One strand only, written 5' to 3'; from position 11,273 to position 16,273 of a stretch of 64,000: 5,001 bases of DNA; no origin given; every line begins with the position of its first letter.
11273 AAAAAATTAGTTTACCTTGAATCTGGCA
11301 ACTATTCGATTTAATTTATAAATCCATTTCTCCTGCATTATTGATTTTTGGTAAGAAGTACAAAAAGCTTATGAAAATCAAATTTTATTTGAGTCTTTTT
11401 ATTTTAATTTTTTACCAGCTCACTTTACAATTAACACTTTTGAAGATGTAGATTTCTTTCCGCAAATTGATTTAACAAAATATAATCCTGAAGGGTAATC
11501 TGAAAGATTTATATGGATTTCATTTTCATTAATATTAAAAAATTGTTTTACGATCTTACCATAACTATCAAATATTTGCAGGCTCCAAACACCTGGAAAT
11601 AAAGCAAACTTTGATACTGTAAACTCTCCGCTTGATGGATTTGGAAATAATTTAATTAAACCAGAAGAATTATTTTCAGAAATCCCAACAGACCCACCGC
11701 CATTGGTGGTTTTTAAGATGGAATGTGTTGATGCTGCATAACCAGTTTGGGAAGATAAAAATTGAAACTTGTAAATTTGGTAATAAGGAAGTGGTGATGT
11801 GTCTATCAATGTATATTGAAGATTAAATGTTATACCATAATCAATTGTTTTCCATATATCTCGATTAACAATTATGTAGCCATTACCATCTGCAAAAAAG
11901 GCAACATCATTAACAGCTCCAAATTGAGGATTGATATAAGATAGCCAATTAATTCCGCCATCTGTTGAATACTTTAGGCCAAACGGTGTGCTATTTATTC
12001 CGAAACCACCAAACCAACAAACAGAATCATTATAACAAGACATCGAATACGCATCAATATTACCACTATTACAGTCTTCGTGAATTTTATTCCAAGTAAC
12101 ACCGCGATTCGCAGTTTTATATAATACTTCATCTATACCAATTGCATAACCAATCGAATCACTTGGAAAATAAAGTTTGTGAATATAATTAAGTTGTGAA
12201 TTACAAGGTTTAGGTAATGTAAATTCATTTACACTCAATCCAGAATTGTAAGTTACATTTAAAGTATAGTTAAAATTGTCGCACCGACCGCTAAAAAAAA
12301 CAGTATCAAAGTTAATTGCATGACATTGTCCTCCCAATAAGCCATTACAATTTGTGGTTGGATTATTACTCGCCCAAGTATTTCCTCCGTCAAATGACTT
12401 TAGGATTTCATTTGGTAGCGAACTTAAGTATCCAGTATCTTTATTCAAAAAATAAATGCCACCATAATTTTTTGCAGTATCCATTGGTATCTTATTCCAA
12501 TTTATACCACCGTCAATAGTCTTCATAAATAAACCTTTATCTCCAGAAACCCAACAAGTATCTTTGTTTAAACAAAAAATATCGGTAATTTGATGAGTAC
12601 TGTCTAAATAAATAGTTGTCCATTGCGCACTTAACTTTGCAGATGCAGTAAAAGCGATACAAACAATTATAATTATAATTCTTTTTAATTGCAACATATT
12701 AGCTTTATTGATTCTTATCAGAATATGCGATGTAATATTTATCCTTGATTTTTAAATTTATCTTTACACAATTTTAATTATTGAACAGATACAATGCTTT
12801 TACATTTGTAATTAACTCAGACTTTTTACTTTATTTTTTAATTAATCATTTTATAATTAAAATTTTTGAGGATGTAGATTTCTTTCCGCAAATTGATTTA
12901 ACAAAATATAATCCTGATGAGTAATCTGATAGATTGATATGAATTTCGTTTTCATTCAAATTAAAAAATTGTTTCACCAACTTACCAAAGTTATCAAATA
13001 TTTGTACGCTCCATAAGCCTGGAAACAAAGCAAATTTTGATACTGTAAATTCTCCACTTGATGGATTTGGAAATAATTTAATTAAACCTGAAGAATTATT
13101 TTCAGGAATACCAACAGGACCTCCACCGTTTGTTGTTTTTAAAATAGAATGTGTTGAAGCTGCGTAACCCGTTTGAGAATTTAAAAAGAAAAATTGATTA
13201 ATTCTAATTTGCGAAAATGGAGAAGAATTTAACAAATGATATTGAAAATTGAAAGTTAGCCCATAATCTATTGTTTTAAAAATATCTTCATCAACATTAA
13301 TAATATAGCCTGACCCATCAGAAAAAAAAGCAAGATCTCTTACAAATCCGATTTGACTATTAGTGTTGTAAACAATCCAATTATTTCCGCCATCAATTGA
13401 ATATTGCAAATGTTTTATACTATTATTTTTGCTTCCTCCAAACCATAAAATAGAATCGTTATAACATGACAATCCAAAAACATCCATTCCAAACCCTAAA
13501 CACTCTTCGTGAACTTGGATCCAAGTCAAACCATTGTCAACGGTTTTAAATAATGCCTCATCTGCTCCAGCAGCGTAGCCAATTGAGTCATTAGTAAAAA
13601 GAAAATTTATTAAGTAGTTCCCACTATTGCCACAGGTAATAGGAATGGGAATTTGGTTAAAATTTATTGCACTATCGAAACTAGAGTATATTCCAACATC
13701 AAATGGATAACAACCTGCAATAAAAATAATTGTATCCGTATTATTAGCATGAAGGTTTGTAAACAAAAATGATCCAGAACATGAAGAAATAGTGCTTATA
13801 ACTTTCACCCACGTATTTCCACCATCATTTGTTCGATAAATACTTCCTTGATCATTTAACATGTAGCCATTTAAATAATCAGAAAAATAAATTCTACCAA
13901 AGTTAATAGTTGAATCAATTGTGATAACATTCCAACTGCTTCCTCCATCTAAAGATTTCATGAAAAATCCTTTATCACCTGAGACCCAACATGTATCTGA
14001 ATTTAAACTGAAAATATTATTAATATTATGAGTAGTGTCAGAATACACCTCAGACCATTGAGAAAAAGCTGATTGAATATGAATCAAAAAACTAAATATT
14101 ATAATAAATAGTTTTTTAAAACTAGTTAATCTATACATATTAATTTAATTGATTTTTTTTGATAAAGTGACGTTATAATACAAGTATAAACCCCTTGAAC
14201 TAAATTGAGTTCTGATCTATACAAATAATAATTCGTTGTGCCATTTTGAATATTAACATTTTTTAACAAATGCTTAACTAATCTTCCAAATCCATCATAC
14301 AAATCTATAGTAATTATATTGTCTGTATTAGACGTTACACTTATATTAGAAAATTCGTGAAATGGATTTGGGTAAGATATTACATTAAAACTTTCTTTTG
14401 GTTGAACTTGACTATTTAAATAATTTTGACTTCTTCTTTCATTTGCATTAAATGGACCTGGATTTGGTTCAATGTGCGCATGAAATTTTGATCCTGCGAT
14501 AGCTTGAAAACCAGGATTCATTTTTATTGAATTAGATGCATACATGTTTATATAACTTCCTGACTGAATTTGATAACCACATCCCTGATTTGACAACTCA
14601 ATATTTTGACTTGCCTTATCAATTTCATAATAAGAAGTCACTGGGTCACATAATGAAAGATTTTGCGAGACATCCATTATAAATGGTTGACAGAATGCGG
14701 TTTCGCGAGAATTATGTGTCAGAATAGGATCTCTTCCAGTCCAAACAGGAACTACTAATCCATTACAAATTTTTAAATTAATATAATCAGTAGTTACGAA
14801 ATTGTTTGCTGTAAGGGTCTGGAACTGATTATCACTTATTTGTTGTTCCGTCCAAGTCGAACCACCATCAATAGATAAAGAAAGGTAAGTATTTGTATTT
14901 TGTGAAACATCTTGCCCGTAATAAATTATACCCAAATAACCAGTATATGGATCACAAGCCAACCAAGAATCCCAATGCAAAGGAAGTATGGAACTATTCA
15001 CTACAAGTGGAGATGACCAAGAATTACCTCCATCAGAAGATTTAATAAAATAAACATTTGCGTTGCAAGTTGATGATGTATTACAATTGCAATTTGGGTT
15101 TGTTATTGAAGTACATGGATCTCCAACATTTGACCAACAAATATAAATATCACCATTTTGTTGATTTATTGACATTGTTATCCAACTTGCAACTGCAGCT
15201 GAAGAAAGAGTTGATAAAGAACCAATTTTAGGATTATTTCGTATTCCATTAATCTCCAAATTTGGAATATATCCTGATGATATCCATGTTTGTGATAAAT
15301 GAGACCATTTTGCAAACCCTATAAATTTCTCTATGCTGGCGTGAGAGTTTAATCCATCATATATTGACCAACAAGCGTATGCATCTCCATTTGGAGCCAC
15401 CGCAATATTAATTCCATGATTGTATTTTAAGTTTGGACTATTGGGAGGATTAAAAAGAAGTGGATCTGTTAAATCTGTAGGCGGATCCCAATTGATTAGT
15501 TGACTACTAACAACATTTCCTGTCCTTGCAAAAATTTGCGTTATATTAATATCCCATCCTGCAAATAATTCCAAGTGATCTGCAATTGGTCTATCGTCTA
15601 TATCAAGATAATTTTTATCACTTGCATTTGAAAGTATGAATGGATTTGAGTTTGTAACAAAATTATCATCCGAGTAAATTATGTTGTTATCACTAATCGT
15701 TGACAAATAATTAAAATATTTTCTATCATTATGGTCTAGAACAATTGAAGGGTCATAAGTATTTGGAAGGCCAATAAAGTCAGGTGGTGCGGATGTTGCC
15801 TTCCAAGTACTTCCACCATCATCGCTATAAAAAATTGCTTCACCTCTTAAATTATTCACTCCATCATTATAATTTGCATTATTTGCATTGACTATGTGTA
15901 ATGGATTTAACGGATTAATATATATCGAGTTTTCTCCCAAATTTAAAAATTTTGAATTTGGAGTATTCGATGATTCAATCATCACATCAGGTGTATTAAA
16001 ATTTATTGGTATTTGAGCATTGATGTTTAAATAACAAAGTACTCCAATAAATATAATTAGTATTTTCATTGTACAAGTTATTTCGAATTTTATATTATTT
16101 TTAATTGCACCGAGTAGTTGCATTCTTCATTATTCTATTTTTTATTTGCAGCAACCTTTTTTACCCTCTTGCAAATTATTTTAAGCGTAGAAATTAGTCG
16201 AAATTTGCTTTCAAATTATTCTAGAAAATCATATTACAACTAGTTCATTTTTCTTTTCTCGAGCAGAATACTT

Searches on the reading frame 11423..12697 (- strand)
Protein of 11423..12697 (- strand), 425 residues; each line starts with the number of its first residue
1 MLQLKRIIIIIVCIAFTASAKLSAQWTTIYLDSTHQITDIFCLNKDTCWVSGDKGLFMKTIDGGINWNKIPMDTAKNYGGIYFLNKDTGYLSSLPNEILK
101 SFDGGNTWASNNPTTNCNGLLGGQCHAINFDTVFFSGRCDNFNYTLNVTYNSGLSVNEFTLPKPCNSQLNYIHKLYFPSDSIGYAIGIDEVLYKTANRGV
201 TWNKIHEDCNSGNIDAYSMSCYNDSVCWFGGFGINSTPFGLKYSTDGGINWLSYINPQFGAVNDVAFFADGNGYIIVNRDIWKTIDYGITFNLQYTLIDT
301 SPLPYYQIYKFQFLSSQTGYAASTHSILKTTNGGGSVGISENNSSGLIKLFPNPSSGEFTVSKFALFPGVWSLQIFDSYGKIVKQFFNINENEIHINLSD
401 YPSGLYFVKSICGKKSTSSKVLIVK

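Call 37: search_protein_families(library=pfam, proteins=[window:11423-12697:-], max_evalue=0.01)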
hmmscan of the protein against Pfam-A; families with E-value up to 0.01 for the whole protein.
window:11423-12697:- (425 aa): 4 families
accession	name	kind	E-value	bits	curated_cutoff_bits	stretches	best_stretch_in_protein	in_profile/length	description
PF14870.12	PSII_BNR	-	3.6e-15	56.4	27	2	20-109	3-95/303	Photosynthesis system II assembly factor YCF48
PF18962.6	Por_Secre_tail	-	4.9e-14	52.8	27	1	350-423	1-75/75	Secretion system C-terminal sorting domain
PF15902.12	Sortilin-Vps10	-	2.2e-06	27.2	33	1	97-211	2-118/446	Sortilin, neurotensin receptor 3,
PF02012.26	BNR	-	0.00011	22.1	27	0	243-251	2-10/12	BNR/Asp-box repeat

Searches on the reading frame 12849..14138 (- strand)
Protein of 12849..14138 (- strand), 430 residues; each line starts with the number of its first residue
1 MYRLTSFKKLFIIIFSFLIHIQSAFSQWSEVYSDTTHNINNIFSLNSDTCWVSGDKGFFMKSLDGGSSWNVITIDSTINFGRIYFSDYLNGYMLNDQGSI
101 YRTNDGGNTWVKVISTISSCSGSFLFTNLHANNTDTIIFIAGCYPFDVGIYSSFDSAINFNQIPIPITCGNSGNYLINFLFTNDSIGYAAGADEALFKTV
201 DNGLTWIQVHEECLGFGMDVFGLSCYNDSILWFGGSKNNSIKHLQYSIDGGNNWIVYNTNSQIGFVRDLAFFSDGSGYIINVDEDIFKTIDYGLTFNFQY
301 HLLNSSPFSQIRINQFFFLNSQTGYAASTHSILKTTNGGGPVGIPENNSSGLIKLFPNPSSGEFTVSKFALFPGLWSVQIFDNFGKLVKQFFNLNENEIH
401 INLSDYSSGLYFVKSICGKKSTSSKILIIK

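Call 37: search_protein_families(library=pfam, proteins=[window:12849-14138:-], max_evalue=0.01)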
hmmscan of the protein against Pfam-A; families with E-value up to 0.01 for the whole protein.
window:12849-14138:- (430 aa): 3 families
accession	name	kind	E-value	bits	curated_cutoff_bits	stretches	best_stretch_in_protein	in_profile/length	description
PF18962.6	Por_Secre_tail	-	5.2e-14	52.7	27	1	355-428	1-75/75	Secretion system C-terminal sorting domain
PF14870.12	PSII_BNR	-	1.1e-13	51.5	27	2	36-111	58-138/303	Photosynthesis system II assembly factor YCF48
PF15902.12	Sortilin-Vps10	-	2.5e-10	40.2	33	2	61-141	5-87/446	Sortilin, neurotensin receptor 3,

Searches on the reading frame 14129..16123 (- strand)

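Call 37: search_protein_families(library=pfam, proteins=[window:14129-16123:-], max_evalue=0.01)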
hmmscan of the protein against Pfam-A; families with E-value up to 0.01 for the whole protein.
window:14129-16123:- (665 aa): 5 families
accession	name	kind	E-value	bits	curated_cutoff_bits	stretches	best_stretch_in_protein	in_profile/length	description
PF18962.6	Por_Secre_tail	-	1.1e-05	26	27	1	584-662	2-74/75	Secretion system C-terminal sorting domain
PF24316.1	Tli3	-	2.4e-05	25.1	27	0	318-370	55-97/129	T6SS Tli3 immunity protein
PF13088.12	BNR_2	-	8.2e-05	22.5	31.4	0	354-433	79-158/277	BNR repeat-like domain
PF15902.12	Sortilin-Vps10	-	0.0019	17.5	33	0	76-157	37-108/446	Sortilin, neurotensin receptor 3,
PF21471.3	Reelin_subrepeat-B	-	0.0078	16.4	27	0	405-447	53-88/127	Reelin subrepeat B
